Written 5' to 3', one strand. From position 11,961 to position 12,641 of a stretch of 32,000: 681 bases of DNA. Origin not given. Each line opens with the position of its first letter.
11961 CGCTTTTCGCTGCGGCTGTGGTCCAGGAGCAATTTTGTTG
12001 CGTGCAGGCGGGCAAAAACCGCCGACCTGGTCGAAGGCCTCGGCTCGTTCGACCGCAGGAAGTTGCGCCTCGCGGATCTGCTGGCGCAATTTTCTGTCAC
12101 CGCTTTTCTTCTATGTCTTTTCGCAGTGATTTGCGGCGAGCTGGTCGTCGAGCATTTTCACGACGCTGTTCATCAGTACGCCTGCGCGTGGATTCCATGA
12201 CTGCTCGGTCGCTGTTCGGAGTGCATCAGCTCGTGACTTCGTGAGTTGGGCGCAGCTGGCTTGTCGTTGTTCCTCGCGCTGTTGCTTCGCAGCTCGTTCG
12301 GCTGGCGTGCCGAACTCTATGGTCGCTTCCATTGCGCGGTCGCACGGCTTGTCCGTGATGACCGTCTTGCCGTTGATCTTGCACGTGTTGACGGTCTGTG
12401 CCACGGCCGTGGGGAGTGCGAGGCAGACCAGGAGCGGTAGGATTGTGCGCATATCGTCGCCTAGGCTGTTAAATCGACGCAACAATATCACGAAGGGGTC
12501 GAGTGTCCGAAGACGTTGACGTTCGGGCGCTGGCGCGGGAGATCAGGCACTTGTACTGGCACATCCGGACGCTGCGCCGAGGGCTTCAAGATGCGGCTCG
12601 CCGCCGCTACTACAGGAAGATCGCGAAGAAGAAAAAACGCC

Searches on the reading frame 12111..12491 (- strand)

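Call 8: search_protein_families(library=pfam, proteins=[window:12111-12491:-], max_evalue=0.01)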
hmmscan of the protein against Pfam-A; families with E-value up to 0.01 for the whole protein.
window:12111-12491:- (126 aa): 1 family
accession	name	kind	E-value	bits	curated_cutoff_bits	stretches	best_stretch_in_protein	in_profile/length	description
PF13511.11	DUF4124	-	0.00043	20.9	22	1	22-56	2-37/56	Domain of unknown function (DUF4124)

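Call 45: search_protein_families(library=phrogs, proteins=[window:12111-12491:-], max_evalue=0.001)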
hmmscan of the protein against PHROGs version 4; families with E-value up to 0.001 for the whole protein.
window:12111-12491:- (126 aa): 2 families
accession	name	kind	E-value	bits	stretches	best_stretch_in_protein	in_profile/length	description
phrog_7936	-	unknown function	8.8e-10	40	1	15-94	2-80/132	-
phrog_21784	-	unknown function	0.00031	21.6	1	28-89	103-162/237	-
